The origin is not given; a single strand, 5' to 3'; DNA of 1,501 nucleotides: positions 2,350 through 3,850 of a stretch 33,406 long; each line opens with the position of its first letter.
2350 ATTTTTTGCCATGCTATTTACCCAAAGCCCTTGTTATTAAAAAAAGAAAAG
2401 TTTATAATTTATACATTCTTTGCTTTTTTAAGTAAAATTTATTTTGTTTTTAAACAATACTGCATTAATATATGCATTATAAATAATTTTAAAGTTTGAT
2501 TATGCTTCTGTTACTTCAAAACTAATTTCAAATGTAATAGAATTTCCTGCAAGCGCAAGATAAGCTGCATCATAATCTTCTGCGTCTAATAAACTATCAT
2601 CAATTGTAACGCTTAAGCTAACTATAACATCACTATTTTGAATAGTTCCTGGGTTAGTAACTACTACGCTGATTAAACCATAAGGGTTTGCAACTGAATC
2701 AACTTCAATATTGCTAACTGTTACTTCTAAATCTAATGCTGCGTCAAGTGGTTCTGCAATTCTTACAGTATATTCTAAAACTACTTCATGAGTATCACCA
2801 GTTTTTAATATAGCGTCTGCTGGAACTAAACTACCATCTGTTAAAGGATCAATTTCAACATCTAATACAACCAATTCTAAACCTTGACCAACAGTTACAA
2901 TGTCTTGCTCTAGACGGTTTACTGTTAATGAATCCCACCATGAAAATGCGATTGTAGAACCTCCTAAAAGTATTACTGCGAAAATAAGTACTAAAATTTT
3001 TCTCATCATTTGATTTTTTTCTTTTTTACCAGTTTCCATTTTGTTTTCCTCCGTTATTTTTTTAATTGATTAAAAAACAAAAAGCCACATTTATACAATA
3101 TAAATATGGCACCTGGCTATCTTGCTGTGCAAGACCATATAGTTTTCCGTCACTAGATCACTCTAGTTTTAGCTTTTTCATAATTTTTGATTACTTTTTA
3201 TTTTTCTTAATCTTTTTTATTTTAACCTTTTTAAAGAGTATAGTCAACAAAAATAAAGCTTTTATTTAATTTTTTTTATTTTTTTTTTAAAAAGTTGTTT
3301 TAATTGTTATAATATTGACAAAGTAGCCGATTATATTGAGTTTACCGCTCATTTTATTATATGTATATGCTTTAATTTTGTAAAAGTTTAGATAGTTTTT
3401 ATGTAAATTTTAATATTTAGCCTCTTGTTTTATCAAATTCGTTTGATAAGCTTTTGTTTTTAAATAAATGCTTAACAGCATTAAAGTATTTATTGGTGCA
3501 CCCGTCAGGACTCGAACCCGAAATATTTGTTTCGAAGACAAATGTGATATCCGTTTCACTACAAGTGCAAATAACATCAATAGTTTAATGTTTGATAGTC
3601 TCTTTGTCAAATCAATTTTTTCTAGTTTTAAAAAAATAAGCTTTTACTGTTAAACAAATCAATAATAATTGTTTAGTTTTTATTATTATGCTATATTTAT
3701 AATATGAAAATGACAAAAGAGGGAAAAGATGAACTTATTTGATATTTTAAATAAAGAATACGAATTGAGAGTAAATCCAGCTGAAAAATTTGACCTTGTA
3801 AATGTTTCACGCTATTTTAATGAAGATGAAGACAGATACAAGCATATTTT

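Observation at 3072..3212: Riboswitch-like attenuation leader (GEMM-I-like) in front of the tasA-like/sipW/HD-GYP operon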

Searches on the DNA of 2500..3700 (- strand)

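Call 9: search_rna_families(source=window, start=2900, end=3700, threshold=evalue, max_evalue=10, show_alignments=3)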
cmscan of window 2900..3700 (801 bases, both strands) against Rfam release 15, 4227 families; matches with E-value up to 10: 11.
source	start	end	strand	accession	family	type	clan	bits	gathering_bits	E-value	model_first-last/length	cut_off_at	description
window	3497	3568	-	RF00005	tRNA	Gene; tRNA;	CL00001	59.8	29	2.6e-12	1-71/71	no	tRNA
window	3104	3182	-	RF03168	c-di-GMP-I-UAU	Cis-reg; riboswitch;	CL00126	46.1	65.9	1.3e-08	1-81/81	no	c-di-GMP-I-UAU riboswitch aptamer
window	2964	2997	+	RF01375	CRISPR-DR62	Gene; CRISPR;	-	21.3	45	5.7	1-37/37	no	CRISPR RNA direct repeat element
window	3458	3573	-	RF02435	SpF41_sRNA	Gene; sRNA;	-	18.5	52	4.3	1-105/105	no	Streptococcus sRNA SpF41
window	3417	3463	-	RF03055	RAGATH-30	Gene; sRNA;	-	16.9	59.5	1.8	1-59/59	no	RAGATH-30 RNA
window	3457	3496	+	RF00109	Vimentin3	Cis-reg;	-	16.7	36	9.6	1-67/67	no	Vimentin 3' UTR protein-binding region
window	3040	3124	-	RF01797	fstAT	Gene; antitoxin;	-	16.1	72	7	1-94/94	no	Fst antitoxin sRNA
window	3496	3568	+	RF04354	Plastid-ycf2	Cis-reg;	-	15.4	65.7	4.2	1-75/75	no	Plastid-ycf2 5UTR RNA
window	3461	3497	-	RF01343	CRISPR-DR33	Gene; CRISPR;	-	14.9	39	6.3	1-37/37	no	CRISPR RNA direct repeat element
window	3102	3138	-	RF00165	Corona_pk3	Cis-reg;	CL00117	13.4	35.6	8.4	1-61/61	no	Coronavirus 3' UTR pseudoknot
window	2957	3023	-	RF01500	Afu_198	Gene; snRNA; snoRNA; CD-box;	-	12.4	40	9.7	1-149/149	no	A. fumigatus snoRNA Afu_198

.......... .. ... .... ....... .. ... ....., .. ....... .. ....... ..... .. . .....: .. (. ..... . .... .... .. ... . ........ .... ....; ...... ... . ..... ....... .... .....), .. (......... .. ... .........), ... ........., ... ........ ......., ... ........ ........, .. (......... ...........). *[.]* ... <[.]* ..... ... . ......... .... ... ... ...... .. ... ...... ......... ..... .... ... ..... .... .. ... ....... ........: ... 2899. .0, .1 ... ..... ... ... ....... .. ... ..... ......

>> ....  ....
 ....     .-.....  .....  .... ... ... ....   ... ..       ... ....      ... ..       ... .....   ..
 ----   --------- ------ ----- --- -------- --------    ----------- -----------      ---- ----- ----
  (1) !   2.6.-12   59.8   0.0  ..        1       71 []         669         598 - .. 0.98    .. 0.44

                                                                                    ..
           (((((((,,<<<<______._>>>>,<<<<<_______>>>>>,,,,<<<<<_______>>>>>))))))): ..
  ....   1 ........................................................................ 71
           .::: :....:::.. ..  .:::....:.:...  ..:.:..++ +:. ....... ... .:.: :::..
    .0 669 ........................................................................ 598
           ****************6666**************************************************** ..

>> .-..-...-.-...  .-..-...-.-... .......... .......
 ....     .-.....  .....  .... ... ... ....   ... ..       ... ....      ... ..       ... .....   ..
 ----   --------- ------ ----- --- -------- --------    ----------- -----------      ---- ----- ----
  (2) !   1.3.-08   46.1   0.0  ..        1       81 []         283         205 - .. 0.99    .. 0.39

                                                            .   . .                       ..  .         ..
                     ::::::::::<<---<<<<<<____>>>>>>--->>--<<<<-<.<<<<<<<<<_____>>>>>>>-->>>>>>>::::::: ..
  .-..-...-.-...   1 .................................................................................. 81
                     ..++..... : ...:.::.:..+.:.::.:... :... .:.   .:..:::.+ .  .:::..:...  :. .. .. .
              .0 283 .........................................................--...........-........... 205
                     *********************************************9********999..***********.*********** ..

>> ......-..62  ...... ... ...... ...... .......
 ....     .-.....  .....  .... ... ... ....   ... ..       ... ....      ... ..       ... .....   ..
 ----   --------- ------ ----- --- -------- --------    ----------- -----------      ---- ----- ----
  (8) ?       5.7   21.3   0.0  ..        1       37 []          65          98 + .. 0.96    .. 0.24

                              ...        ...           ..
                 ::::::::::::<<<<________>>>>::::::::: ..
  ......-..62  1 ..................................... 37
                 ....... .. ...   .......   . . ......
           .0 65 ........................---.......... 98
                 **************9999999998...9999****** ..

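Call 24: search_rna_families(sources=[L001, L002, L003, L004, L005, L006, L007, L008, L009, L010, L011, L012, L013, L014, L015, L016, L017], threshold=evalue, max_evalue=0.1, show_alignments=0)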
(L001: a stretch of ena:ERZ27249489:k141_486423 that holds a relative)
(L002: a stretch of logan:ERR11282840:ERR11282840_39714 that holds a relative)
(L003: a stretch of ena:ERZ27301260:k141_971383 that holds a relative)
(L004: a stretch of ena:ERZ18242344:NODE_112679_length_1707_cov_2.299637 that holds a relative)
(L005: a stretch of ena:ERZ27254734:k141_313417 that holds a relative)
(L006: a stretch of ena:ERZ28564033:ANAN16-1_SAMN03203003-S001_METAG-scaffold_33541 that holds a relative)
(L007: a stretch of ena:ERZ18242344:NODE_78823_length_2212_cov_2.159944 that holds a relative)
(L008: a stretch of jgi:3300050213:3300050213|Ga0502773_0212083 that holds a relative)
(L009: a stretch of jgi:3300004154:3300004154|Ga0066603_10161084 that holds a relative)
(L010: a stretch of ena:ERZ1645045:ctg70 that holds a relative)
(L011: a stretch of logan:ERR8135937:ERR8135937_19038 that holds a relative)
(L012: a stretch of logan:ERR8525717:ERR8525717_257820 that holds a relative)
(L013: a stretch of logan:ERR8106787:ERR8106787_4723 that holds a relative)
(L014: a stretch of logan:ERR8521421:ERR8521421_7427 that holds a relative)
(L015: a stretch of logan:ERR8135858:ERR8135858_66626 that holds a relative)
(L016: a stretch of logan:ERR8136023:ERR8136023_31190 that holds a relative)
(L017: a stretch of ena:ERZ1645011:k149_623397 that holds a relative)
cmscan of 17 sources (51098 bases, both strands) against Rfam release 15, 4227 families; matches with E-value up to 0.1: 20.
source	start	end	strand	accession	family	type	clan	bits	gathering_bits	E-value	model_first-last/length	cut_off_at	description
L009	216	294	+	RF01051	c-di-GMP-I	Cis-reg; riboswitch;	CL00126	59.1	35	4.2e-09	1-87/87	no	c-di-GMP-I riboswitch aptamer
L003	3874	3949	+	RF03167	c-di-GMP-I-GGC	Cis-reg; riboswitch;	CL00126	58.5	59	2.6e-11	1-80/80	no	c-di-GMP-I-GGC riboswitch aptamer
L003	3766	3841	+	RF03167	c-di-GMP-I-GGC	Cis-reg; riboswitch;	CL00126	58.2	59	3.2e-11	1-80/80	no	c-di-GMP-I-GGC riboswitch aptamer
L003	3655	3732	+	RF03167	c-di-GMP-I-GGC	Cis-reg; riboswitch;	CL00126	57.9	59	3.7e-11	1-80/80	no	c-di-GMP-I-GGC riboswitch aptamer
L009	890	965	+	RF03167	c-di-GMP-I-GGC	Cis-reg; riboswitch;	CL00126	57.2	59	6e-11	1-80/80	no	c-di-GMP-I-GGC riboswitch aptamer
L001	3861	3941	+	RF03167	c-di-GMP-I-GGC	Cis-reg; riboswitch;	CL00126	55.1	59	2.4e-10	1-80/80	no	c-di-GMP-I-GGC riboswitch aptamer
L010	3858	3936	+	RF03168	c-di-GMP-I-UAU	Cis-reg; riboswitch;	CL00126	54.3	65.9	5.3e-09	1-81/81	no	c-di-GMP-I-UAU riboswitch aptamer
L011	344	422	+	RF03168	c-di-GMP-I-UAU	Cis-reg; riboswitch;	CL00126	54.3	65.9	5.3e-09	1-81/81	no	c-di-GMP-I-UAU riboswitch aptamer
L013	1052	1130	+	RF03168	c-di-GMP-I-UAU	Cis-reg; riboswitch;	CL00126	54.3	65.9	5.3e-09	1-81/81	no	c-di-GMP-I-UAU riboswitch aptamer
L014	1045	1123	+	RF03168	c-di-GMP-I-UAU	Cis-reg; riboswitch;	CL00126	54.3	65.9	5.3e-09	1-81/81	no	c-di-GMP-I-UAU riboswitch aptamer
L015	769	847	+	RF03168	c-di-GMP-I-UAU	Cis-reg; riboswitch;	CL00126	54.3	65.9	5.3e-09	1-81/81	no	c-di-GMP-I-UAU riboswitch aptamer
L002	236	317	+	RF03167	c-di-GMP-I-GGC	Cis-reg; riboswitch;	CL00126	53.8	59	5.7e-10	1-80/80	no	c-di-GMP-I-GGC riboswitch aptamer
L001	4541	4620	+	RF03167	c-di-GMP-I-GGC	Cis-reg; riboswitch;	CL00126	53.5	59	6.7e-10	1-80/80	no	c-di-GMP-I-GGC riboswitch aptamer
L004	128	203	+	RF03167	c-di-GMP-I-GGC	Cis-reg; riboswitch;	CL00126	52.9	59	1e-09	1-80/80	no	c-di-GMP-I-GGC riboswitch aptamer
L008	347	425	+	RF03167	c-di-GMP-I-GGC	Cis-reg; riboswitch;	CL00126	52.8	59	1.1e-09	1-80/80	no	c-di-GMP-I-GGC riboswitch aptamer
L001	3173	3253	+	RF03167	c-di-GMP-I-GGC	Cis-reg; riboswitch;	CL00126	51.8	59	2.1e-09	1-80/80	no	c-di-GMP-I-GGC riboswitch aptamer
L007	1497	1571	+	RF03167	c-di-GMP-I-GGC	Cis-reg; riboswitch;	CL00126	49.3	59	1.1e-08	1-80/80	no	c-di-GMP-I-GGC riboswitch aptamer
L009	128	204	+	RF03167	c-di-GMP-I-GGC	Cis-reg; riboswitch;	CL00126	45.1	59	1.8e-07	1-80/80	no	c-di-GMP-I-GGC riboswitch aptamer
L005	1480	1554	+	RF03167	c-di-GMP-I-GGC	Cis-reg; riboswitch;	CL00126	43.1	59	6.6e-07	1-80/80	no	c-di-GMP-I-GGC riboswitch aptamer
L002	1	55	+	RF00005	tRNA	Gene; tRNA;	CL00001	35.9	29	0.00061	17-71/71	5'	tRNA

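Call 28: search_rna_families(sources=[L003, L009, L001], threshold=gathering, show_alignments=4)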
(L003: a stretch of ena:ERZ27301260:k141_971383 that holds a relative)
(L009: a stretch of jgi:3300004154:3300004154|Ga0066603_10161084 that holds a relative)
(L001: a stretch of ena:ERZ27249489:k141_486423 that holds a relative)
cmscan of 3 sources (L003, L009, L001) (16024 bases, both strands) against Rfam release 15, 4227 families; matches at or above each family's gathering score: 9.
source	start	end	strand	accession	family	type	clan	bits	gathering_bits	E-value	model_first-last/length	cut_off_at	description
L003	3654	3731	+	RF01051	c-di-GMP-I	Cis-reg; riboswitch;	CL00126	64.1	35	7.9e-11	1-87/87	no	c-di-GMP-I riboswitch aptamer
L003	3765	3840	+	RF01051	c-di-GMP-I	Cis-reg; riboswitch;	CL00126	62.1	35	2.5e-10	1-87/87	no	c-di-GMP-I riboswitch aptamer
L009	889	964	+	RF01051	c-di-GMP-I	Cis-reg; riboswitch;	CL00126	61.9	35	2.6e-10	1-87/87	no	c-di-GMP-I riboswitch aptamer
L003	3873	3948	+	RF01051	c-di-GMP-I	Cis-reg; riboswitch;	CL00126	59.9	35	8.2e-10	1-87/87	no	c-di-GMP-I riboswitch aptamer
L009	216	294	+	RF01051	c-di-GMP-I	Cis-reg; riboswitch;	CL00126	59.1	35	1.3e-09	1-87/87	no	c-di-GMP-I riboswitch aptamer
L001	4540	4619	+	RF01051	c-di-GMP-I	Cis-reg; riboswitch;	CL00126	58.4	35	1.9e-09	1-87/87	no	c-di-GMP-I riboswitch aptamer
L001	3860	3940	+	RF01051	c-di-GMP-I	Cis-reg; riboswitch;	CL00126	57.7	35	2.8e-09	1-87/87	no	c-di-GMP-I riboswitch aptamer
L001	3172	3252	+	RF01051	c-di-GMP-I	Cis-reg; riboswitch;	CL00126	55.7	35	8.9e-09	1-87/87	no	c-di-GMP-I riboswitch aptamer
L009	127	203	+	RF01051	c-di-GMP-I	Cis-reg; riboswitch;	CL00126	50.7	35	1.5e-07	1-87/87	no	c-di-GMP-I riboswitch aptamer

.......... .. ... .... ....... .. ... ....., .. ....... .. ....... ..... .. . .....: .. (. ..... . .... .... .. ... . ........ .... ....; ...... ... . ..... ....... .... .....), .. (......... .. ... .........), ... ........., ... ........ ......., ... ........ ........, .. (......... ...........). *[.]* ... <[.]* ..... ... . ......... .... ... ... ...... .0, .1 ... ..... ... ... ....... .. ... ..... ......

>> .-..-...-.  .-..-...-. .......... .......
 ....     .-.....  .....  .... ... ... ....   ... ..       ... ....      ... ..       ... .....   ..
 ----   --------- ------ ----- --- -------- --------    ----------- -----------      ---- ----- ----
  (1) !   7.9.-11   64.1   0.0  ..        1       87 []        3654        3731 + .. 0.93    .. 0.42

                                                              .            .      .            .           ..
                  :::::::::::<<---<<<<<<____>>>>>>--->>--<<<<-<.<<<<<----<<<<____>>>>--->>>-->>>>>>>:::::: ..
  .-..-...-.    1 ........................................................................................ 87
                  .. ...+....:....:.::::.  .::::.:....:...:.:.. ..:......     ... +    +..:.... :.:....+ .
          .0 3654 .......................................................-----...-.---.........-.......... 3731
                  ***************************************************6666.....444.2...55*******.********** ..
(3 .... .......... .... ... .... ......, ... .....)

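Call 33: search_rna_families(source=L003, start=3600, end=4000, threshold=evalue, max_evalue=0.001, show_alignments=2)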
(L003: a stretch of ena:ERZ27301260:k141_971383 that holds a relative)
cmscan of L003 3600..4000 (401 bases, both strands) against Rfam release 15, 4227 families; matches with E-value up to 0.001: 3.
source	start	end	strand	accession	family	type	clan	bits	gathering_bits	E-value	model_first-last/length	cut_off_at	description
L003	3874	3949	+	RF03167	c-di-GMP-I-GGC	Cis-reg; riboswitch;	CL00126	58.5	59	2e-13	1-80/80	no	c-di-GMP-I-GGC riboswitch aptamer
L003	3766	3841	+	RF03167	c-di-GMP-I-GGC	Cis-reg; riboswitch;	CL00126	58.2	59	2.5e-13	1-80/80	no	c-di-GMP-I-GGC riboswitch aptamer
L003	3655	3732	+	RF03167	c-di-GMP-I-GGC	Cis-reg; riboswitch;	CL00126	57.9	59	2.9e-13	1-80/80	no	c-di-GMP-I-GGC riboswitch aptamer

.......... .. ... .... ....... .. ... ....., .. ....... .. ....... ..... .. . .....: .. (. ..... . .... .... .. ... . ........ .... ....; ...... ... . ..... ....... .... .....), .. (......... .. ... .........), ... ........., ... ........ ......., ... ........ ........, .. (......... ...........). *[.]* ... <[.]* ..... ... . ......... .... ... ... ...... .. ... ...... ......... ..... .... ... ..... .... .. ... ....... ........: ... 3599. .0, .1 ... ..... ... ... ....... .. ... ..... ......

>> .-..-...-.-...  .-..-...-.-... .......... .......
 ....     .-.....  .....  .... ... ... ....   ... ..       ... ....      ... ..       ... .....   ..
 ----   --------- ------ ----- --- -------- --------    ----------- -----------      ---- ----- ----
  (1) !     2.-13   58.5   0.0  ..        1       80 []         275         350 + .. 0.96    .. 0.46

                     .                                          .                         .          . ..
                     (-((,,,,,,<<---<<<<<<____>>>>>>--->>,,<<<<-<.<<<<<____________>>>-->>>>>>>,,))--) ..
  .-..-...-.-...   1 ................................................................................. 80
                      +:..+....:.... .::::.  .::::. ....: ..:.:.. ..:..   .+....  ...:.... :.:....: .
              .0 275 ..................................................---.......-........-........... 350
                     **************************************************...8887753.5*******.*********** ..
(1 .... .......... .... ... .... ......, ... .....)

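Call 79: build_rna_model(alignment_id=A1, structure=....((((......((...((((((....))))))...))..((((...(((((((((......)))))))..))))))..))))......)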
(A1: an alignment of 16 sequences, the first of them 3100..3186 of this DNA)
Model R1 built from alignment A1 (16 sequences, 91 columns); structure: as given.
model positions 86; base pairs 25; branch points 1; effective number of sequences 1.68; information 0.661 bits per position. Calibrated on 0.2 Mb of random sequence (short: E-values are rough).
structure used (alignment columns):
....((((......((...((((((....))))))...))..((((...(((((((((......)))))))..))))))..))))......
